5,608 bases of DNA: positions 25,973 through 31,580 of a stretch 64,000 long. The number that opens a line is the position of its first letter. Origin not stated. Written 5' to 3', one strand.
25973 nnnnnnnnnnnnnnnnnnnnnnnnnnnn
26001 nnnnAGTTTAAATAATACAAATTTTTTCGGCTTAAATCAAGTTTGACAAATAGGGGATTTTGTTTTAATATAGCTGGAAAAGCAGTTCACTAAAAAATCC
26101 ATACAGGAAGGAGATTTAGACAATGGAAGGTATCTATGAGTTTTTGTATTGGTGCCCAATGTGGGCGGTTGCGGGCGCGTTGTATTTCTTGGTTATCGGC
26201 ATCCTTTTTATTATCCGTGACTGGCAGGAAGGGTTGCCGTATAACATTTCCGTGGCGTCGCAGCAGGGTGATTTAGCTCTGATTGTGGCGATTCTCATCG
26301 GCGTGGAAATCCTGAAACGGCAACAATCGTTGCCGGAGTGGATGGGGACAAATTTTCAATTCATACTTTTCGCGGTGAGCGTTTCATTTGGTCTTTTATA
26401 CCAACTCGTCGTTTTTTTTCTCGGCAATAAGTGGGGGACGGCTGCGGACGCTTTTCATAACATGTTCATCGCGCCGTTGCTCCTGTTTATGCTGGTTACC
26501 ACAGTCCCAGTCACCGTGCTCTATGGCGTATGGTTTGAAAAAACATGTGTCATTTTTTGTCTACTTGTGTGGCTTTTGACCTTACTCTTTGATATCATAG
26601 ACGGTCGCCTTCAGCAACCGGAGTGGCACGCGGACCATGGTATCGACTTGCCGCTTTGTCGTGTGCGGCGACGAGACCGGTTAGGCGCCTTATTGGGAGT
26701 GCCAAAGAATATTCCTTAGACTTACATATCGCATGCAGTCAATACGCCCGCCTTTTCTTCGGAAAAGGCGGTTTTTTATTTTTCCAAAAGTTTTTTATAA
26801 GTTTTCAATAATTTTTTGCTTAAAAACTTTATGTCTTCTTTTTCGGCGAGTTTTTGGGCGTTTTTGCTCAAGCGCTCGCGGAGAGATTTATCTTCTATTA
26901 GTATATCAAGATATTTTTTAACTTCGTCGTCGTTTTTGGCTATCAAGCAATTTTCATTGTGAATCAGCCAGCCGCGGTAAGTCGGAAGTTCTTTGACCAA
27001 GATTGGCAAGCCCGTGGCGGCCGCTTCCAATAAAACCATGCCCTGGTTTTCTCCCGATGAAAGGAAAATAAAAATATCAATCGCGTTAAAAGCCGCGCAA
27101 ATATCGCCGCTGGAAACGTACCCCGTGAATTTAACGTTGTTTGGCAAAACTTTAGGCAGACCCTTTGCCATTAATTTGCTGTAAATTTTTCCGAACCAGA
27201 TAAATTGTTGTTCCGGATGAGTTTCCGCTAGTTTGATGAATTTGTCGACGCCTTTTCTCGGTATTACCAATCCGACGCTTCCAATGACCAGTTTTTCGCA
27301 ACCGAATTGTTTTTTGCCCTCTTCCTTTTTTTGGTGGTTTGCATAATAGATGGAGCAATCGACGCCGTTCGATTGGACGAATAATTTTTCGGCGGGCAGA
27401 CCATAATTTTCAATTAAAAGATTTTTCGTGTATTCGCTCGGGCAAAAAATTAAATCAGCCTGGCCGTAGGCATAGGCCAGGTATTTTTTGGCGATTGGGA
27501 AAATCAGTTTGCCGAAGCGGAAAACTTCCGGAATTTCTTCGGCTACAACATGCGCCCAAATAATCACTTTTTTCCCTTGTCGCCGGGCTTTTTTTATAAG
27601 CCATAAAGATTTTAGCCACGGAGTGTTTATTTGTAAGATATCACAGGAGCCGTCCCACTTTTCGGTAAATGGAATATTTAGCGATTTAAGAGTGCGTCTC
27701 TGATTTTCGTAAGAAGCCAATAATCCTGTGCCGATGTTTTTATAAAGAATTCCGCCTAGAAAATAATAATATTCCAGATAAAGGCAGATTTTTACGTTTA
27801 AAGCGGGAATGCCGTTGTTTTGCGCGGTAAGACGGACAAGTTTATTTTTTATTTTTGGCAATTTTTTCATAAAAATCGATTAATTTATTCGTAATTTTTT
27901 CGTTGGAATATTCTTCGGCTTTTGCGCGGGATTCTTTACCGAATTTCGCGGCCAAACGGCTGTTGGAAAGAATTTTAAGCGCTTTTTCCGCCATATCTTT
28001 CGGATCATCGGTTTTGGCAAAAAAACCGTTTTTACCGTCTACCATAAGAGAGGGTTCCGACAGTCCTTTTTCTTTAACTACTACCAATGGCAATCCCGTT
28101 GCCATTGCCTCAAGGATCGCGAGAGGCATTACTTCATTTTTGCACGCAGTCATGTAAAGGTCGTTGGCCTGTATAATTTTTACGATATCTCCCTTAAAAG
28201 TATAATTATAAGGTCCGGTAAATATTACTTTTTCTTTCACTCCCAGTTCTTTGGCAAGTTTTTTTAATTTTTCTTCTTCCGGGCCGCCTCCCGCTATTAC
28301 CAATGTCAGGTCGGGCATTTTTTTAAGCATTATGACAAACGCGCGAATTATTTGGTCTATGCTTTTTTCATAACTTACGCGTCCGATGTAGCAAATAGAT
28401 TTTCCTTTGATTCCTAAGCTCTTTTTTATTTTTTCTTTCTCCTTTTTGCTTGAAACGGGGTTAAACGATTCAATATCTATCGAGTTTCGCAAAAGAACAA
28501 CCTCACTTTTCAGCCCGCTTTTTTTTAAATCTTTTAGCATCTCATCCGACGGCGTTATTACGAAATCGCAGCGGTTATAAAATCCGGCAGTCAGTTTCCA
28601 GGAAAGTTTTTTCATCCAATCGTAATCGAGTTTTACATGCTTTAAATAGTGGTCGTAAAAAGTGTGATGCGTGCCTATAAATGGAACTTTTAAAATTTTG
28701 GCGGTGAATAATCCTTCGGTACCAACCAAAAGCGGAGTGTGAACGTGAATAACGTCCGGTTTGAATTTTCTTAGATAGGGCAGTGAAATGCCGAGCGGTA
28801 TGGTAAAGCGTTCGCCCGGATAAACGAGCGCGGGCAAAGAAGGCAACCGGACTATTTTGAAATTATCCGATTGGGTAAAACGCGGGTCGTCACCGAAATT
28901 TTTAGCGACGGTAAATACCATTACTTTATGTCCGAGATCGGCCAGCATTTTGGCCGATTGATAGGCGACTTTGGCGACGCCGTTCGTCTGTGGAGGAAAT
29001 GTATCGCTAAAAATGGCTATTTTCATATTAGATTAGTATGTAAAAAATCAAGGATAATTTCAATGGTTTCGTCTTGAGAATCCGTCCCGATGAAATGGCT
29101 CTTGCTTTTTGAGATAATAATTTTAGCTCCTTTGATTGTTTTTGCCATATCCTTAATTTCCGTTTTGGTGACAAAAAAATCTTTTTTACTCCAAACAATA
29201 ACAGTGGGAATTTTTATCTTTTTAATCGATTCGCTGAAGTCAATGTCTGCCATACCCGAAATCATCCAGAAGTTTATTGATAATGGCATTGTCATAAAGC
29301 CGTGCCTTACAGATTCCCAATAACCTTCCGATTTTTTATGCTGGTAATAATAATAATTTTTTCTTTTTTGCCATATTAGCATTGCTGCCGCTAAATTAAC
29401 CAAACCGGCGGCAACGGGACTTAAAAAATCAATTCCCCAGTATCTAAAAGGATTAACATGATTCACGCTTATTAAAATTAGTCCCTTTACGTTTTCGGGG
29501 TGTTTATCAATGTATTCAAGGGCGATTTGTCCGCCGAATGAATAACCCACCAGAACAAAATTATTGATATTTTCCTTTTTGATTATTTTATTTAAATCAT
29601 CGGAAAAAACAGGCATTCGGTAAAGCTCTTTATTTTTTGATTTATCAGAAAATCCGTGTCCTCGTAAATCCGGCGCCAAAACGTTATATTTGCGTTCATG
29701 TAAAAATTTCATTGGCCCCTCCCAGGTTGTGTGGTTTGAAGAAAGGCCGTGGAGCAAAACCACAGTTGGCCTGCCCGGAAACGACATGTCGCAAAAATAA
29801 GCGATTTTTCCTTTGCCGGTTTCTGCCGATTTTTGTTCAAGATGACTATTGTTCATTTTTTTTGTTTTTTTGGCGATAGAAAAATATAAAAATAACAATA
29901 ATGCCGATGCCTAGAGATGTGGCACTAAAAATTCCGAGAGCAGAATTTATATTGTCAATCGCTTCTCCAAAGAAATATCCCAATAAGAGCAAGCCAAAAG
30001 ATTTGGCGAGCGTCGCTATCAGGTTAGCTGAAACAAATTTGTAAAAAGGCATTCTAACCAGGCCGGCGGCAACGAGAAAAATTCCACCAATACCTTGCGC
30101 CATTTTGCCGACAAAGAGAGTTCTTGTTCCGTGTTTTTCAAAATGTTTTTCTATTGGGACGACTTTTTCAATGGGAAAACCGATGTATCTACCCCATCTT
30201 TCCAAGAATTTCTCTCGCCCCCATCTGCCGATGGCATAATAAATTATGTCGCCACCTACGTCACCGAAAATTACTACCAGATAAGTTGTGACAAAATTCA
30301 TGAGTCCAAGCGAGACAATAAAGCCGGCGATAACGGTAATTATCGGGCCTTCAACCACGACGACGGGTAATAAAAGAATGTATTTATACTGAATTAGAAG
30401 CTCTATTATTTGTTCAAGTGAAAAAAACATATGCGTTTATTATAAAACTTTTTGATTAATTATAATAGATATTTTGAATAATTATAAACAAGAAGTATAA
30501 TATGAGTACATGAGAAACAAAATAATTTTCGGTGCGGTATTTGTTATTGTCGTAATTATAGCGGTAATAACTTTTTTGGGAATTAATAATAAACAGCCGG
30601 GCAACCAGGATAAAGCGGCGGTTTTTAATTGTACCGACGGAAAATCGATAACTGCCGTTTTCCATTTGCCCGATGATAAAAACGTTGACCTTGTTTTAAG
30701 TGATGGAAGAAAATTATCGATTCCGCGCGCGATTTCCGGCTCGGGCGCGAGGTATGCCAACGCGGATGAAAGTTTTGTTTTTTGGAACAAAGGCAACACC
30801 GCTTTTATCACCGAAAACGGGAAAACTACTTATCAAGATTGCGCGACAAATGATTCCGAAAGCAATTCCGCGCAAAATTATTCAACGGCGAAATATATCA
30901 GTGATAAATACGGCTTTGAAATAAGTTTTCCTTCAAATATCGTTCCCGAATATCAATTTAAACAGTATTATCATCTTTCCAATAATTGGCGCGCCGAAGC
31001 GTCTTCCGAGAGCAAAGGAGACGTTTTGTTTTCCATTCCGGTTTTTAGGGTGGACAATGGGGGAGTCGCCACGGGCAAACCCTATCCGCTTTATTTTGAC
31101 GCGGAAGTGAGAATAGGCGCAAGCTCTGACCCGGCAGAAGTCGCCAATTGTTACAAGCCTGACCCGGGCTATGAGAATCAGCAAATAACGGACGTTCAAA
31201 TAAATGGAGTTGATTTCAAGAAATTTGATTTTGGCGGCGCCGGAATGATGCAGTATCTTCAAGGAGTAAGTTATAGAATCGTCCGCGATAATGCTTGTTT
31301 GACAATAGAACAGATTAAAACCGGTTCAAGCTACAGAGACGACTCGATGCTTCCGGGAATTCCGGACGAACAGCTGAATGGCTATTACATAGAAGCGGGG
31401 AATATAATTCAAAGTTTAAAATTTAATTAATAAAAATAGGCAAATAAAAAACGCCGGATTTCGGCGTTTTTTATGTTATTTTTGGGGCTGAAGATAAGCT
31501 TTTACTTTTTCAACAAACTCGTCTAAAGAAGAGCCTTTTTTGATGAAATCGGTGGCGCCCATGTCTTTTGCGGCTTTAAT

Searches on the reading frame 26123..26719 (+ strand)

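Call 16: search_protein_families(library=pfam, proteins=[window:26123-26719:+], max_evalue=0.01)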
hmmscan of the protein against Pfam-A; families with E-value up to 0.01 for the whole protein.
window:26123-26719:+ (198 aa): 0 families

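Call 72: search_protein_families(library=ncbifam, proteins=[window:26123-26719:+], max_evalue=0.1)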
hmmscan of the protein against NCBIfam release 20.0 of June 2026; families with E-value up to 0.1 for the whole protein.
window:26123-26719:+ (198 aa): 2 families
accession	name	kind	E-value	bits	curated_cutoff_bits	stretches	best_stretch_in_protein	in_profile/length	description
NF000276.2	SMR_qac_E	exception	0.028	14.8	185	1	116-152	41-77/101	quaternary ammonium compound efflux SMR transporter QacE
NF043081.1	MMSYN1_0165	equivalog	0.085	11.8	350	0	30-128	167-266/388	oligopeptide ABC transporter permease OppB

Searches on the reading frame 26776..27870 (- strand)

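Call 16: search_protein_families(library=pfam, proteins=[window:26776-27870:-], max_evalue=0.01)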
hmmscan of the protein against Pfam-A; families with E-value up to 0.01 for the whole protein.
window:26776-27870:- (364 aa): 4 families
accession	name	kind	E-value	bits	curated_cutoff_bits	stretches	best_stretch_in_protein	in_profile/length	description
PF00534.26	Glycos_transf_1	-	2.9e-24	85.9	26.4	1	182-340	4-171/172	Glycosyl transferases group 1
PF13692.12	Glyco_trans_1_4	-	4.3e-15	56.7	27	1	195-318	3-133/142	Glycosyl transferases group 1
PF13439.12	Glyco_transf_4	-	1.9e-12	48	28.5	1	75-173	72-169/170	Glycosyltransferase Family 4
PF13524.12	Glyco_trans_1_2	-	1.6e-09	38.3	25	1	211-343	5-130/144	Glycosyl transferase-like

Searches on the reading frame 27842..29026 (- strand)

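Call 16: search_protein_families(library=pfam, proteins=[window:27842-29026:-], max_evalue=0.01)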
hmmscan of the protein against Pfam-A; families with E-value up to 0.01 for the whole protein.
window:27842-29026:- (394 aa): 7 families
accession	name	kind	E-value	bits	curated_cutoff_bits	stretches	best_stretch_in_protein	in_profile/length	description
PF00534.26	Glycos_transf_1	-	4.2e-36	124.5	26.4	1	197-368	2-171/172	Glycosyl transferases group 1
PF13439.12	Glyco_transf_4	-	1.3e-28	100.6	28.5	1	15-186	2-169/170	Glycosyltransferase Family 4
PF13692.12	Glyco_trans_1_4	-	3.4e-28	99.1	27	1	209-355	2-142/142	Glycosyl transferases group 1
PF13579.12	Glyco_trans_4_4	-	5.4e-15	56.5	29.7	1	15-179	1-155/158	Glycosyl transferase 4-like domain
PF20706.3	GT4-conflict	-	0.00011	21.8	26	1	188-324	177-318/385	Family 4 Glycosyltransferase in conflict systems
PF13477.12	Glyco_trans_4_2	-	0.00031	21.4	23.4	1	70-140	57-123/139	Glycosyl transferase 4-like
PF08323.17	Glyco_transf_5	-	0.00041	20.6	22.7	0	2-42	1-43/239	Starch synthase catalytic domain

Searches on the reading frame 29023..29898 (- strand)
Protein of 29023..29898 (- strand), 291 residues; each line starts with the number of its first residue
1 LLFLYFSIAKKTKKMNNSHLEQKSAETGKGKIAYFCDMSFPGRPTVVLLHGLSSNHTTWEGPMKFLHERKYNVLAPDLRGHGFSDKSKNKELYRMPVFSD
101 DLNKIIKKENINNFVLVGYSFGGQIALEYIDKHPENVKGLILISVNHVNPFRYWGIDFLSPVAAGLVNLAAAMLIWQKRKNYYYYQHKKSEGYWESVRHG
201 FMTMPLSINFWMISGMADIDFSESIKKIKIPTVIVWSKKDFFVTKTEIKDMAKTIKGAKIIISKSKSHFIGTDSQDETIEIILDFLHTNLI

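Call 16: search_protein_families(library=pfam, proteins=[window:29023-29898:-], max_evalue=0.01)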
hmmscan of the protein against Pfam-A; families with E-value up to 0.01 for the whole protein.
window:29023-29898:- (291 aa): 13 families
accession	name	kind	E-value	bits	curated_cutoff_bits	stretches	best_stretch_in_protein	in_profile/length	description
PF00561.26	Abhydrolase_1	-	2.8e-29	103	25.8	1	44-264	1-235/245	alpha/beta hydrolase fold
PF12146.15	Hydrolase_4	-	5.6e-20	72.1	27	1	43-258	4-222/239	Serine aminopeptidase, S33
PF12697.13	Abhydrolase_6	-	1.1e-15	59.3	26.3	1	46-244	1-180/217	Alpha/beta hydrolase family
PF12695.13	Abhydrolase_5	-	2.7e-05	24.4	27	1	97-144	40-88/164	Alpha/beta hydrolase family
PF01738.24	DLH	-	3.6e-05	23.9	21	0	102-139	81-123/217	Dienelactone hydrolase family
PF02089.21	Palm_thioest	-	6.9e-05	23.1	26.8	1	46-148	2-111/254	Palmitoyl protein thioesterase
PF06821.19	Ser_hydrolase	-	9.7e-05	22.8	22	0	225-279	111-163/172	Serine hydrolase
PF03096.20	Ndr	-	0.00016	21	23.3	1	86-147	73-134/283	Ndr family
PF03959.19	FSH1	-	0.0007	19.8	21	1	178-273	149-204/211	Serine hydrolase (FSH1)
PF20408.4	Abhydrolase_11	-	0.00093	19.4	27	0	85-143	47-105/193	Alpha/beta hydrolase domain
PF02230.22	Abhydrolase_2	-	0.0025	18.1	23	0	110-144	103-137/217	Phospholipase/Carboxylesterase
PF25596.1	CPSase_L_D1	-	0.0064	16.8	27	0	85-131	52-95/118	Carbamoyl phosphate synthase preATP-grasp domain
PF10230.15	LIDHydrolase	-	0.0085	16.3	27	0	64-143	23-116/262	Lipid-droplet associated hydrolase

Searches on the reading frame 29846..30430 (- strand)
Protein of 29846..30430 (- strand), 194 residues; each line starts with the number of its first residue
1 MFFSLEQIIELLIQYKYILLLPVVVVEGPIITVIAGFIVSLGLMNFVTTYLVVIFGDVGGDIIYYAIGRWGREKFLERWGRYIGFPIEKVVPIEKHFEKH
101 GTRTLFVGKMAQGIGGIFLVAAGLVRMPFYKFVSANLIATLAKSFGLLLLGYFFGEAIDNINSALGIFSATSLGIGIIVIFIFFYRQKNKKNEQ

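Call 16: search_protein_families(library=pfam, proteins=[window:29846-30430:-], max_evalue=0.01)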
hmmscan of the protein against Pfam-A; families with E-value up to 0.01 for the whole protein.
window:29846-30430:- (194 aa): 1 family
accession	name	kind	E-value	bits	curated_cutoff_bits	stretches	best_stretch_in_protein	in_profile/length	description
PF09335.16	VTT_dom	-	1.2e-12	48.9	33.9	1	30-152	5-122/123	VTT domain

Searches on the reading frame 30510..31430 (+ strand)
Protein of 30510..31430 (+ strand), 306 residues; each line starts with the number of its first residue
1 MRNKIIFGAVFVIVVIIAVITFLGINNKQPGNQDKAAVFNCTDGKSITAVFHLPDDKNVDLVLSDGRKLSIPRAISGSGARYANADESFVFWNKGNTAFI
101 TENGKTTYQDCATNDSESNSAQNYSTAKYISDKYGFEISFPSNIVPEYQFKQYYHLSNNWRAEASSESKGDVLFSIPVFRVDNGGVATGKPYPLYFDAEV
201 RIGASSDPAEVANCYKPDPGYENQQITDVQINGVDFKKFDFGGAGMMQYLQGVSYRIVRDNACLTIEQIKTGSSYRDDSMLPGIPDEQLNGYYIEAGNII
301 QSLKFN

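Call 17: search_protein_families(library=pfam, proteins=[window:30510-31430:+], max_evalue=0.01)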
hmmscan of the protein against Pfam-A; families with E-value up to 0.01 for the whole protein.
window:30510-31430:+ (306 aa): 2 families
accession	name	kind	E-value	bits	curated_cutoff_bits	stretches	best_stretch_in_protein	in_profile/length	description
PF09864.15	MliC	-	4.2e-13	49.5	22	1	39-107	1-65/67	Membrane-bound lysozyme-inhibitor of c-type lysozyme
PF18933.6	PsbP_2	-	8.6e-05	23.1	27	1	98-264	16-159/184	PsbP-like protein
